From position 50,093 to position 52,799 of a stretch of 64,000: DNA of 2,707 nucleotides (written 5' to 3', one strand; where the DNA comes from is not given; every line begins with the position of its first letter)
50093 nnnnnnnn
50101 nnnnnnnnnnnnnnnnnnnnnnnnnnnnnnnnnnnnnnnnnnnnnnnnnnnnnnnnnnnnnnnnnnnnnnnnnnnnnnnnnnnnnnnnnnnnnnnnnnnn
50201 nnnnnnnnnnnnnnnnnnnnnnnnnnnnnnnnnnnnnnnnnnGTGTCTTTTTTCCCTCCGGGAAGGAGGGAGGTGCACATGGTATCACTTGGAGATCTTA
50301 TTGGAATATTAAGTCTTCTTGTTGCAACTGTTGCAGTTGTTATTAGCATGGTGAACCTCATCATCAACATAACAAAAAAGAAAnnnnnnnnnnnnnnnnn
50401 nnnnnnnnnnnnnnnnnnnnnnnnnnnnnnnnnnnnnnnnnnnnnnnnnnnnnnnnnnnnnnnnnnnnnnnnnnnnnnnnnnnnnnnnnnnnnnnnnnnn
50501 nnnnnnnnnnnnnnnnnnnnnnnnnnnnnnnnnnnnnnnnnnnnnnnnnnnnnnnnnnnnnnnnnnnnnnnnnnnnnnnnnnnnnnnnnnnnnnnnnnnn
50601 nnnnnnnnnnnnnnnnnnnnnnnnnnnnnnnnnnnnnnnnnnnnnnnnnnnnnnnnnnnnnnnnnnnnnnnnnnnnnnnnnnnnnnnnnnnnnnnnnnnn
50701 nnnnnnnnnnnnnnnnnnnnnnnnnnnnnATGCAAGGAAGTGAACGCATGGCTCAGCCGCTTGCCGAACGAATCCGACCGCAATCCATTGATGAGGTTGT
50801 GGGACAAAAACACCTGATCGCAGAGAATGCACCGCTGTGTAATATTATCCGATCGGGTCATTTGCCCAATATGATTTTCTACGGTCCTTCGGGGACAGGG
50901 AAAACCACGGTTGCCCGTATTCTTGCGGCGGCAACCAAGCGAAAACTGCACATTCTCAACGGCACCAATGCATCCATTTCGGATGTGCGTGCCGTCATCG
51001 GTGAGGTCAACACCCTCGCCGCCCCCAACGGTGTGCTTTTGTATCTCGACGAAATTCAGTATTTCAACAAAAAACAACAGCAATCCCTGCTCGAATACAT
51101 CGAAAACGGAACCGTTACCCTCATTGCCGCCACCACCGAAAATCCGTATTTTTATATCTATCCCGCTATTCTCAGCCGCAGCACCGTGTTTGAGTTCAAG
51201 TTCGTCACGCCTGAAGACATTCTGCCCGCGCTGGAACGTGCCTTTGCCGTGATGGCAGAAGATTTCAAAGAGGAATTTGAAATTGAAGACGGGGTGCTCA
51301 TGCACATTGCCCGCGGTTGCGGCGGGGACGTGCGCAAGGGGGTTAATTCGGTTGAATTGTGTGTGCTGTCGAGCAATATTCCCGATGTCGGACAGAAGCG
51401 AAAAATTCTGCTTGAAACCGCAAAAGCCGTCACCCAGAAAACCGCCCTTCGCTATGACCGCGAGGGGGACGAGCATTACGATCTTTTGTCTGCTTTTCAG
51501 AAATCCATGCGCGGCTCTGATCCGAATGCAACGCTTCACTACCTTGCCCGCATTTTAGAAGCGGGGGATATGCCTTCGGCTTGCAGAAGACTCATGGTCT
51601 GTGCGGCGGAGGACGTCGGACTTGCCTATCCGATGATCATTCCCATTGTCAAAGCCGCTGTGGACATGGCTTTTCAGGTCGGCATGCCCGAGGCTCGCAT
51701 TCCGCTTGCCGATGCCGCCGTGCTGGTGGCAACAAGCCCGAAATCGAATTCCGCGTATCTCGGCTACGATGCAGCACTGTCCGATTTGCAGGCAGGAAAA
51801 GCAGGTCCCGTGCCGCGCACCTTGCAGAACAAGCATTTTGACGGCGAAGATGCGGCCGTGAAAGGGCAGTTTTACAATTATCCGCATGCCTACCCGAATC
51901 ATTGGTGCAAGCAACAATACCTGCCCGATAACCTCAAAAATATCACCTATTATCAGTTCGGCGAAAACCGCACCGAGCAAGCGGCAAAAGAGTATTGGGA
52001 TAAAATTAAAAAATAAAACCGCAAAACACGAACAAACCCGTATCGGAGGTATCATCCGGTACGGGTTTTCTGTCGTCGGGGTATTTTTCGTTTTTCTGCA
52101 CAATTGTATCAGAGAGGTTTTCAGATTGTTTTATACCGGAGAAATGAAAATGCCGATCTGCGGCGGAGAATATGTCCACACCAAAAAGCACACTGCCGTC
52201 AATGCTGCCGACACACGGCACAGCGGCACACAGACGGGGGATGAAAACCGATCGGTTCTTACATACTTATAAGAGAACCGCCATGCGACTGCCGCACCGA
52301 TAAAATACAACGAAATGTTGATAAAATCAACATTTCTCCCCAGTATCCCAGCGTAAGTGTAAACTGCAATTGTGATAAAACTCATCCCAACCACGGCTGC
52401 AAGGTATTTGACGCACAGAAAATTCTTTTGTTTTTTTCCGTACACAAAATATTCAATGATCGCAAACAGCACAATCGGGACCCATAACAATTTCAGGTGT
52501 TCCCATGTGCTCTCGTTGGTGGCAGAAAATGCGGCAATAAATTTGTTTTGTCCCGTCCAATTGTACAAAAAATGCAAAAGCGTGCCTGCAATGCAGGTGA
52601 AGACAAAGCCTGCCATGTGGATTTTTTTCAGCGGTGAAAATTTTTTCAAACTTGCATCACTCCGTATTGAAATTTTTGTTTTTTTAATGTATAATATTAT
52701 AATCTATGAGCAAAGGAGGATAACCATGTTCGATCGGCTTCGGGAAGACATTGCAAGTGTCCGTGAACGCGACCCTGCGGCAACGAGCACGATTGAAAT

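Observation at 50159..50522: Candidate type I toxin-antitoxin: 35-aa membrane peptide with sequestered SD and convergent antisense sRNA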

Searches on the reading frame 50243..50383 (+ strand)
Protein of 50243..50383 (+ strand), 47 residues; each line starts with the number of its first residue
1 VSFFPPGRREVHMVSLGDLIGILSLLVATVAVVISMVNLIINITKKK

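Call 5: search_protein_families(library=pfam, proteins=[window:50243-50383:+], max_evalue=10)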
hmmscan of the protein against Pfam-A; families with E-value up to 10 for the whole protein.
seq(47 aa): 0 families

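Call 6: search_protein_families(library=ncbifam, proteins=[window:50243-50383:+], max_evalue=10)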
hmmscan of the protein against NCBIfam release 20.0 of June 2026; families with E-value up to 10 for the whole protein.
seq(47 aa): 0 families

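Call 9: find_homologous_proteins(query=window:50243-50383:+, max_evalue=10)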
Query seq(47 aa) (47 aa): 3 proteins with E <= 10 among 3 candidates.
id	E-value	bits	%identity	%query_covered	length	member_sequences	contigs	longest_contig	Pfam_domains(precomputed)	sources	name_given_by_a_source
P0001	1.3e-9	54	100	74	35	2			-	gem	-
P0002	1.6e-8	51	97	74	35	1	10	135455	-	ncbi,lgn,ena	-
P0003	1.5e-7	48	94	74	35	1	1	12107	-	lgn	-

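Call 13: find_encoding_contigs(protein=P0002, flank=3000, max_places=10)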
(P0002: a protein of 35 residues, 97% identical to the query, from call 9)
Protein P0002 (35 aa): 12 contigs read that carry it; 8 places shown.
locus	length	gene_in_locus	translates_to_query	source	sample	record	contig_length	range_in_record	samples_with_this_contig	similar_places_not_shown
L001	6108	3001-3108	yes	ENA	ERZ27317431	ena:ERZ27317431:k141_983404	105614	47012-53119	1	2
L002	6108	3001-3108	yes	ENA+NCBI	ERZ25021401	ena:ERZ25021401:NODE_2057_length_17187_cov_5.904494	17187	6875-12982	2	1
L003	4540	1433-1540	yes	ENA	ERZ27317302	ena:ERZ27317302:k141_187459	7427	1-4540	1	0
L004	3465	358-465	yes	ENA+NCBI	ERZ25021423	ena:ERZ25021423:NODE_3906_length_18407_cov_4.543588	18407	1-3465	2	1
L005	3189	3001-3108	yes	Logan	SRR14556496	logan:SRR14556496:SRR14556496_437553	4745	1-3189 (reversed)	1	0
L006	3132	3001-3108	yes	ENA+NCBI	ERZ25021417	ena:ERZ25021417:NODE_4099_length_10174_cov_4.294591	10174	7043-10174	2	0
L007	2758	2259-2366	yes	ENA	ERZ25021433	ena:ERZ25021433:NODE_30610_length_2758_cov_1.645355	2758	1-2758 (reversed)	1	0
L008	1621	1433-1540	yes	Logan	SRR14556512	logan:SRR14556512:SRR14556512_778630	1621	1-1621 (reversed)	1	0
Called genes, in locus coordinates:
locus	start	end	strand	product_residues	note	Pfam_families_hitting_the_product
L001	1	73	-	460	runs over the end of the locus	PF02881:SRP54_N, PF00448:SRP54, PF02978:SRP_SPB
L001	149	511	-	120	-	PF04297:UPF0122, PF08281:Sigma70_r4_2 (weak), PF04545:Sigma70_r4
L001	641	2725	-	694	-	PF02065:Melibiase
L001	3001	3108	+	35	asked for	-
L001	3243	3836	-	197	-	-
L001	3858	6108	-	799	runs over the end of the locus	PF00488:MutS_V, PF20297:MSSS, PF01713:Smr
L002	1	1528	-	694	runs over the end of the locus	PF02065:Melibiase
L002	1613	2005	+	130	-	PF01909:NTP_transf_2, PF18765:Polbeta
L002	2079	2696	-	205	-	-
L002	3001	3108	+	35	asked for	-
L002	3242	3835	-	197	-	-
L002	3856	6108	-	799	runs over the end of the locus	PF00488:MutS_V, PF20297:MSSS, PF01713:Smr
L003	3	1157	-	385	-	?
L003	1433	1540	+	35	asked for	-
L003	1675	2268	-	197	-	-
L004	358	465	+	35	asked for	-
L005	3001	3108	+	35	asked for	-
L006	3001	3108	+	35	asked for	-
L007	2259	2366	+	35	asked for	-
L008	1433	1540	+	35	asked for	-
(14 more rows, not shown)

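Call 14: find_encoding_contigs(protein=P0003, flank=3000, max_places=10)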
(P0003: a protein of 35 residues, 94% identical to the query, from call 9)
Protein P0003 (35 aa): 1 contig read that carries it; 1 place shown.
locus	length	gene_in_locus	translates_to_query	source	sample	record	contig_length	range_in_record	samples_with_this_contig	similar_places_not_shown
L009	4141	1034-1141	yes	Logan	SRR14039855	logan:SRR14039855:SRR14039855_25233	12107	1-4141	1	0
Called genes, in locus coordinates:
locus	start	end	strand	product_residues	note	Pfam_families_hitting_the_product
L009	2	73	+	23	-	?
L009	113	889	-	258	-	PF05857:TraX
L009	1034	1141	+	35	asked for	-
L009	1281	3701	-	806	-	-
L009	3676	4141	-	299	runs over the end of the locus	PF00005:ABC_tran, PF13304:AAA_21 (weak)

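Call 28: find_related_loci(query=A2, collection=genome_contigs, flank=4000)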
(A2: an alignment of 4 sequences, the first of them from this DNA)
Query A2 (47 aa) in genome_contigs; peptide patterns used: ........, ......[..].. (x = any residue, [..] = any of these).
375 stretches matched a pattern; 2 encode a relative of the query (tblastn E <= 1e-3); 2 distinct loci.
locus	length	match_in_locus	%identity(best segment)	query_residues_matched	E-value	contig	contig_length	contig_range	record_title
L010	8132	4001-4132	68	4-47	1e-15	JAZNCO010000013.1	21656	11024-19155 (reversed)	MAG: Acutalibacteraceae bacterium isolate T1900044731_TS20190197.MAGScoT_cleanbin_000010 SGB_2010_k141_1042431, whole ge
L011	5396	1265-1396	66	4-47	3e-15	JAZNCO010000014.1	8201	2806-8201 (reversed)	MAG: Acutalibacteraceae bacterium isolate T1900044731_TS20190197.MAGScoT_cleanbin_000010 SGB_2010_k141_982140, whole gen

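Call 37: find_homologous_proteins(query=A3, max_evalue=10)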
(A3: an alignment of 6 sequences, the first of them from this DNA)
Query A3 (6 sequences) (47 aa, profile of the alignment): 11 proteins with E <= 10 among 65 candidates.
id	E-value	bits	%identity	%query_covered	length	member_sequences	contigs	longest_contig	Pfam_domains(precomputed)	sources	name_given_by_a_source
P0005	3.1e-19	86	71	74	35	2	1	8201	-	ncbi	-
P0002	8.8e-19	85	97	74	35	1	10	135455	-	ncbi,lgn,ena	-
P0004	1.7e-18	84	71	74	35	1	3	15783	-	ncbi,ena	-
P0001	3.0e-18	83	100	74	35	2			-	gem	-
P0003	3.8e-18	82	94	74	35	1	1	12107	-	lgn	-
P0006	4.4e-14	69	89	74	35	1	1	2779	-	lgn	-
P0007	3.2e-13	67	63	74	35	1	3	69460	-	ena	-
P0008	4.7e-12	63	59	94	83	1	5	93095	-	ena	-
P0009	7.0e-2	30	57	49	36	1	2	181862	PF16935.11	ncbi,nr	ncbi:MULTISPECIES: putative holin-like toxin [unclassified Sporosarcina]|nr:putative holin-like toxi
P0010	4.5e-1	28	47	36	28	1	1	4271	PF16935.11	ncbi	ncbi:MAG: putative holin-like toxin [Acutalibacteraceae bacterium]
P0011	4.5e+0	25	47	36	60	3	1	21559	PF16935.11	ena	-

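Call 43: search_protein_families(library=pfam, proteins=[P0005, P0006, P0007, P0009, P0010, P0002], max_evalue=10)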
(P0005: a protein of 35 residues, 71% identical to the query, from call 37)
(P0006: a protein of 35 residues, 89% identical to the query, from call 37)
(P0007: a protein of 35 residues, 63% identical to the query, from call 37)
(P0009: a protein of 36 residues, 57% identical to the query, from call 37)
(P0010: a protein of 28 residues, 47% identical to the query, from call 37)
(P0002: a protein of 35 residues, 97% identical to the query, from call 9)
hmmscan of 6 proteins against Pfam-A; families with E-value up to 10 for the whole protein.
P0005 (35 aa): 1 family
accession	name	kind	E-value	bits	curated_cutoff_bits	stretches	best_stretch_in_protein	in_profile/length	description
PF16935.10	Hol_Tox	-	0.019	15.3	23.3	1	1-35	1-34/34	Putative Holin-like Toxin (Hol-Tox)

P0006 (35 aa): 0 families

P0007 (35 aa): 2 families
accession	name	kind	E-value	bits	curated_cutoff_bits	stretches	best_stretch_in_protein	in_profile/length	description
PF03707.21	MHYT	-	0.088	13.2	21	1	2-24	21-43/59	Bacterial signalling protein N terminal repeat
PF16935.10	Hol_Tox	-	0.33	11.3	23.3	1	1-34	1-33/34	Putative Holin-like Toxin (Hol-Tox)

P0009 (36 aa): 1 family
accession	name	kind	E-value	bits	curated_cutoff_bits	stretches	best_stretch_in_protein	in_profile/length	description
PF16935.10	Hol_Tox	-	5.5e-09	36.2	23.3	1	1-33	1-32/34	Putative Holin-like Toxin (Hol-Tox)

P0010 (28 aa): 2 families
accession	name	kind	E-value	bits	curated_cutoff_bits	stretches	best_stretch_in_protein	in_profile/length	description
PF16935.10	Hol_Tox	-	1e-08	35.3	23.3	1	1-28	1-34/34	Putative Holin-like Toxin (Hol-Tox)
PF17260.7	DUF5326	-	0.046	14.4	27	1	6-25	21-40/70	Family of unknown function (DUF5326)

P0002 (35 aa): 1 family
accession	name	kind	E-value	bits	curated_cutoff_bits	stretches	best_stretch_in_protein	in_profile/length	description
PF16935.10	Hol_Tox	-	0.051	13.9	23.3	1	5-35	5-34/34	Putative Holin-like Toxin (Hol-Tox)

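Call 44: find_encoding_contigs(protein=P0007, flank=2000, max_places=5)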
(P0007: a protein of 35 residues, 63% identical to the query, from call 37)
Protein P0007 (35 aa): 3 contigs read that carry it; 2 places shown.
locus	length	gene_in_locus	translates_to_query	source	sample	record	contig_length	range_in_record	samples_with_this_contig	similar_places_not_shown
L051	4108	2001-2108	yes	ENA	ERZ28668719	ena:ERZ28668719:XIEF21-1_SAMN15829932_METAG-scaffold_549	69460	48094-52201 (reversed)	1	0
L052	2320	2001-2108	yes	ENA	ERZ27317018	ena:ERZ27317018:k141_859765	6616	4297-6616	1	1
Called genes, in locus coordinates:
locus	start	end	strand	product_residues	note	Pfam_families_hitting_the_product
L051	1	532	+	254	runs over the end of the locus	PF12746:GNAT_acetyltran (weak), PF00583:Acetyltransf_1 (weak), PF13508:Acetyltransf_7 (weak), PF08445:FR47 (weak)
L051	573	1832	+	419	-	PF06838:Met_gamma_lyase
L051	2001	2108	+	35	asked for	-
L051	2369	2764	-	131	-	-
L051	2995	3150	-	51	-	-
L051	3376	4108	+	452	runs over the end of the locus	PF01554:MatE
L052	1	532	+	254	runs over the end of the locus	PF12746:GNAT_acetyltran (weak), PF00583:Acetyltransf_1 (weak), PF13508:Acetyltransf_7 (weak), PF08445:FR47 (weak)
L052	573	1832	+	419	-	PF06838:Met_gamma_lyase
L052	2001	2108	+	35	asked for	-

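Call 46: find_encoding_contigs(protein=P0011, flank=2000, max_places=4)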
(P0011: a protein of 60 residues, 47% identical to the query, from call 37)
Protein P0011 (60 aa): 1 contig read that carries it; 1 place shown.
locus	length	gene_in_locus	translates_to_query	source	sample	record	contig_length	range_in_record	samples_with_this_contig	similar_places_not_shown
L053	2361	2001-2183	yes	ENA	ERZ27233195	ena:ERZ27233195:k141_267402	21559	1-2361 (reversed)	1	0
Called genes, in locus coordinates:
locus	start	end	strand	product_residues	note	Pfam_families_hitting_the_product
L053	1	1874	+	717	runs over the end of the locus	PF18952:DUF5696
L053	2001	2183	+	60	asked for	PF16935:Hol_Tox (weak)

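Call 47: find_encoding_contigs(protein=P0009, flank=2000, max_places=4)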
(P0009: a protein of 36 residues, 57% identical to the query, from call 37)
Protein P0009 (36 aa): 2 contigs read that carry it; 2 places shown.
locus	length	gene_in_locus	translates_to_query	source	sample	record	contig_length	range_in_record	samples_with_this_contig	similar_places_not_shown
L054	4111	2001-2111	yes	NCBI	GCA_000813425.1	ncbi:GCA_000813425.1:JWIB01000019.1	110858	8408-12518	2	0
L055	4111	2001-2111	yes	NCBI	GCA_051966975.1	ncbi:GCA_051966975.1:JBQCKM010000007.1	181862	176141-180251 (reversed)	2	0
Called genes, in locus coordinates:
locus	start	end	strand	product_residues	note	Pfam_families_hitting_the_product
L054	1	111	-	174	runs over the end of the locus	-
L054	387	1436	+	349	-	PF04632:FUSC (weak), PF06081:ArAE_1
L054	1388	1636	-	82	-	-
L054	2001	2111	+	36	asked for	PF16935:Hol_Tox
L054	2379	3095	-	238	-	-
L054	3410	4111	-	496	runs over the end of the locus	PF00171:Aldedh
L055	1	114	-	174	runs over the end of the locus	-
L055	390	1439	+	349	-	PF04632:FUSC (weak), PF06081:ArAE_1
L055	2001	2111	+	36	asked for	PF16935:Hol_Tox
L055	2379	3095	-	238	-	-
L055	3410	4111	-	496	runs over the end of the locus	PF00171:Aldedh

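Call 48: find_encoding_contigs(protein=P0008, flank=2000, max_places=5)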
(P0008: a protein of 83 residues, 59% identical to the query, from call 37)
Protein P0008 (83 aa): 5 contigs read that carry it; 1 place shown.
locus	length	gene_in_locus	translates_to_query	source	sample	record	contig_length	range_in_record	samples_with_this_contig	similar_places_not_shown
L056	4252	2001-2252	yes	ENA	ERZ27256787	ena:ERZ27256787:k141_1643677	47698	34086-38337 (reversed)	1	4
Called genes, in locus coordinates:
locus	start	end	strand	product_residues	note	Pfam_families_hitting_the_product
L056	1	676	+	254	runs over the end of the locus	PF12746:GNAT_acetyltran (weak), PF00583:Acetyltransf_1 (weak), PF13508:Acetyltransf_7 (weak), PF08445:FR47 (weak)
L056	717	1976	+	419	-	PF06838:Met_gamma_lyase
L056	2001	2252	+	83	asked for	-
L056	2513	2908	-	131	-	-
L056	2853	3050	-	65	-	-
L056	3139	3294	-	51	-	-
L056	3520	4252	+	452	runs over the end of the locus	PF01554:MatE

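Call 56: find_encoding_contigs(protein=P0006, flank=2000, max_places=3)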
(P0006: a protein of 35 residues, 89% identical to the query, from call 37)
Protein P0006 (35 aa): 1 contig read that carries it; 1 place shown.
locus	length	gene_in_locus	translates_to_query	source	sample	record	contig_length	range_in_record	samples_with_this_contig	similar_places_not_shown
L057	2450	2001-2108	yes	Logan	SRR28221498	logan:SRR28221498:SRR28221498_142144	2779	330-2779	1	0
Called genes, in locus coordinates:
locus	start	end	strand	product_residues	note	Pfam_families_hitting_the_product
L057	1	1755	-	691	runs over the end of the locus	PF02065:Melibiase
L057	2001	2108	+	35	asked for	-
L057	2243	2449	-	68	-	?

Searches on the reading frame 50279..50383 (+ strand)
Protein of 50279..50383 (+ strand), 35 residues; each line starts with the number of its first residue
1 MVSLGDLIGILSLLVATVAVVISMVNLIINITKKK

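Call 5: search_protein_families(library=pfam, proteins=[window:50279-50383:+], max_evalue=10)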
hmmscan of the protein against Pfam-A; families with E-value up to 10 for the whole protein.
seq(35 aa): 1 family
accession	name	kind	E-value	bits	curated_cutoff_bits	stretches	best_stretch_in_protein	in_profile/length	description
PF16935.10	Hol_Tox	-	0.17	12.2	23.3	1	8-35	11-34/34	Putative Holin-like Toxin (Hol-Tox)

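Call 6: search_protein_families(library=ncbifam, proteins=[window:50279-50383:+], max_evalue=10)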
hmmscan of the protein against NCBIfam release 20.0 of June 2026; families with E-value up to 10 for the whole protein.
seq(35 aa): 0 families

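Call 23: search_protein_representatives(protein=window:50279-50383:+)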
Query: 35 residues. Proteins with E-value up to 0.001 (for the whole library): 2; up to 1e-10: 1; up to 1e-30: 0. The best 2 are listed.
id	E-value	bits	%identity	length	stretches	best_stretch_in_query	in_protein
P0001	6.1e-11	55.2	100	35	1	1-35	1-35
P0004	7.7e-04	34.2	71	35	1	2-35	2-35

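Call 43: search_protein_families(library=pfam, proteins=[P0004], max_evalue=10)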
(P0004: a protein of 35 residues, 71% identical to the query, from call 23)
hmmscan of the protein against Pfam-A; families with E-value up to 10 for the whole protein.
P0004 (35 aa): 2 families
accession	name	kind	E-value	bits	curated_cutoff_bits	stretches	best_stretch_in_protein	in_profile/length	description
PF03707.21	MHYT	-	0.065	13.7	21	1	2-25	21-44/59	Bacterial signalling protein N terminal repeat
PF16935.10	Hol_Tox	-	0.13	12.6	23.3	1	1-35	1-34/34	Putative Holin-like Toxin (Hol-Tox)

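Call 57: find_encoding_contigs(protein=P0004, flank=2000, max_places=5)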
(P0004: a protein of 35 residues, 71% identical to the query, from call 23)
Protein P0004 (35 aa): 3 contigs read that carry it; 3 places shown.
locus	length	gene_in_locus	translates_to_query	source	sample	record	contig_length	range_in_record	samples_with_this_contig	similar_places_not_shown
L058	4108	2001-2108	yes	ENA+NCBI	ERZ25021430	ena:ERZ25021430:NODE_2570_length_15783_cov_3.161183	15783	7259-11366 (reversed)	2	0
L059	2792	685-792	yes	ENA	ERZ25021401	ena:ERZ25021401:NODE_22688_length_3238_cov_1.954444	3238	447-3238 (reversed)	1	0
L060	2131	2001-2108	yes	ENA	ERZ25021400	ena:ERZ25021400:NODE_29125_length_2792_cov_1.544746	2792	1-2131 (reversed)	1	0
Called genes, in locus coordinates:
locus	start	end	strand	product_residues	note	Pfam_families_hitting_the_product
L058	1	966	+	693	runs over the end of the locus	PF00580:UvrD-helicase, PF13361:UvrD_C (faint), PF13538:UvrD_C_2 (weak)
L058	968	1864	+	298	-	PF13353:Fer4_12 (weak), PF04055:Radical_SAM (weak)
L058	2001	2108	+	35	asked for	-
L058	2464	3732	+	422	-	PF01078:Mg_chelatase (faint), PF05496:RuvB_N, PF00158:Sigma54_activat (faint), PF14532:Sigma54_activ_2 (weak), PF00004:AAA, PF07728:AAA_5, PF16193:AAA_assoc_2, PF12002:MgsA_C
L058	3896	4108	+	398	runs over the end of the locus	PF13173:AAA_14, PF13635:DUF4143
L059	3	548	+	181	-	?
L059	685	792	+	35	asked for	-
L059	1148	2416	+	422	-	PF01078:Mg_chelatase (faint), PF05496:RuvB_N, PF00158:Sigma54_activat (faint), PF14532:Sigma54_activ_2 (weak), PF00004:AAA, PF07728:AAA_5, PF16193:AAA_assoc_2, PF12002:MgsA_C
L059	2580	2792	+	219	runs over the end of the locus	?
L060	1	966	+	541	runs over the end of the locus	?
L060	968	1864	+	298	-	PF13353:Fer4_12 (weak), PF04055:Radical_SAM (weak)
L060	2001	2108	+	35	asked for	-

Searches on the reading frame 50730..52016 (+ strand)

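Call 22: search_protein_families(library=pfam, proteins=[window:50730-52016:+], max_evalue=0.001)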
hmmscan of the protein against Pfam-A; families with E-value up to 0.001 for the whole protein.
window:50730-52016:+ (428 aa): 12 families
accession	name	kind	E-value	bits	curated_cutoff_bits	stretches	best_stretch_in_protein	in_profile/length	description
PF12002.13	MgsA_C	-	3e-60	203.3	27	1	262-427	1-167/167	MgsA AAA+ ATPase C terminal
PF16193.11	AAA_assoc_2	-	4e-24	85.1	34.3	1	181-261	3-81/81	AAA C-terminal domain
PF00004.35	AAA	-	3.7e-12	47.3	21.2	1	48-152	1-124/131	ATPase family associated with various cellular activities (AAA)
PF05496.18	RuvB_N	-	2.2e-09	37.7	27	1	15-133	1-117/159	Holliday junction DNA helicase RuvB P-loop domain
PF07728.20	AAA_5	-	2e-08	34.8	22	1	47-137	1-103/139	AAA domain (dynein-related subfamily)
PF14532.12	Sigma54_activ_2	-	7.2e-08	33.2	25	1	41-136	18-108/138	Sigma-54 interaction domain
PF01078.27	Mg_chelatase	-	6.5e-07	29.4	20.3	0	91-138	100-144/207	Magnesium chelatase, subunit ChlI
PF00158.32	Sigma54_activat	-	2.3e-06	27.9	20.2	0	98-136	91-129/168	Sigma-54 interaction domain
PF13191.12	AAA_16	-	1.1e-05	26.4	32.6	1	23-83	2-63/167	AAA ATPase domain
PF13173.12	AAA_14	-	0.0002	21.8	27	1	48-125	5-86/129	AAA domain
PF13401.12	AAA_22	-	0.00044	21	27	0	48-70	8-30/130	AAA domain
PF05673.19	DUF815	-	0.00047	19.8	23.8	1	14-129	24-136/249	Protein of unknown function (DUF815)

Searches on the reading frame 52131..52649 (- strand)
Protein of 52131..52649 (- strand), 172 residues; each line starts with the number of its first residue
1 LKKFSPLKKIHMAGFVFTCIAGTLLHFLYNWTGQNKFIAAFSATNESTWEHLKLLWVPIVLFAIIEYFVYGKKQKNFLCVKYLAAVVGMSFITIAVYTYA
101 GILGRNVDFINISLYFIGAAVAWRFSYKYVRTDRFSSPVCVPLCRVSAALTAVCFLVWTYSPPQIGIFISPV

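Call 22: search_protein_families(library=pfam, proteins=[window:52131-52649:-], max_evalue=0.001)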
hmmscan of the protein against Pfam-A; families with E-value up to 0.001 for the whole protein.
window:52131-52649:- (172 aa): 1 family
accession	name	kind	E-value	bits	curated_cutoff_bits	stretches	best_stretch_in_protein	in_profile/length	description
PF20122.4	DUF6512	-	3.6e-23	82.9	26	1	3-169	5-172/181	Family of unknown function (DUF6512)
